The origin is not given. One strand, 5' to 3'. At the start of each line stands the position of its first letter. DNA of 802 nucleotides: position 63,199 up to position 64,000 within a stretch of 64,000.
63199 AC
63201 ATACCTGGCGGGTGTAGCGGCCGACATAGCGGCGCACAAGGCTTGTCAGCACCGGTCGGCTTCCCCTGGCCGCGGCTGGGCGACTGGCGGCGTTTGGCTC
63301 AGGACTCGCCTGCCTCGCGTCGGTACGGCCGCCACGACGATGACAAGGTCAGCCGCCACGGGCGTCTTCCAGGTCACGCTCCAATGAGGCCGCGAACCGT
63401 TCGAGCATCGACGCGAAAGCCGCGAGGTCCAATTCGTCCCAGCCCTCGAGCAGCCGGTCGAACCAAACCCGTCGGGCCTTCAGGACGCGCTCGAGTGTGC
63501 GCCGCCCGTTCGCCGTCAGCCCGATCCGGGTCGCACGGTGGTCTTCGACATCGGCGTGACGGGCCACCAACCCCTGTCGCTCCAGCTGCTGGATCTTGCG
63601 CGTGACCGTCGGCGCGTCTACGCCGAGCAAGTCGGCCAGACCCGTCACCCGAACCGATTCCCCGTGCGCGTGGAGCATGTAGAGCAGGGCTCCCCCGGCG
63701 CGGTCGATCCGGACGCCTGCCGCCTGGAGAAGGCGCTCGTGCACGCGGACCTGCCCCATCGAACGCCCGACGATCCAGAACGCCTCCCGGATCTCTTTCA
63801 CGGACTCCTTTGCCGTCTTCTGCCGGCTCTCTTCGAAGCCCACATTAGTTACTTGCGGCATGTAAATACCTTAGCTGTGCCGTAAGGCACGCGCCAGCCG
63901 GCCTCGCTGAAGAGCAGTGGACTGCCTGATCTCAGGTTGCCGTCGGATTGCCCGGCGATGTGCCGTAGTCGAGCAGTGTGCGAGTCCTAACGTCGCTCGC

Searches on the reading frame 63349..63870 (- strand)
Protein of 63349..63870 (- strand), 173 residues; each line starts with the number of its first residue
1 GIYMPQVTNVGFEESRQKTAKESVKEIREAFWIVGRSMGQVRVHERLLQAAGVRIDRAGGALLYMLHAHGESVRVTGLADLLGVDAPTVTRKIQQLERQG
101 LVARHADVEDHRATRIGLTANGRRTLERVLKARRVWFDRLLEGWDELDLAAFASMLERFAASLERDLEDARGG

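Call 43: search_protein_families(library=pfam, proteins=[window:63349-63870:-], max_evalue=0.0001)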
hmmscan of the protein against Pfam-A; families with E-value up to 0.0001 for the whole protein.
window:63349-63870:- (173 aa): 7 families
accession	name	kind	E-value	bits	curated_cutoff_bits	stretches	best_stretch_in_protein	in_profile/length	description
PF01047.28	MarR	-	1.1e-11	44.8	24.6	1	62-113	8-58/59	MarR family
PF12802.13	MarR_2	-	1.2e-10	41.9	27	1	62-113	10-61/61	MarR family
PF01325.25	Fe_dep_repress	-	2e-06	28.4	26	1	63-104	13-54/60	Iron dependent repressor, N-terminal DNA binding domain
PF12840.13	HTH_20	-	4.5e-06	27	27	0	66-103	13-49/51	Helix-turn-helix domain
PF09339.16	HTH_IclR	-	1e-05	25.6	22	1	61-104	7-50/52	IclR helix-turn-helix domain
PF13545.12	HTH_Crp_2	-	3e-05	24.3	27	1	75-104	25-55/70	Crp-like helix-turn-helix domain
PF13463.12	HTH_27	-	5.4e-05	23.8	22.2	0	63-122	9-68/68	Winged helix DNA-binding domain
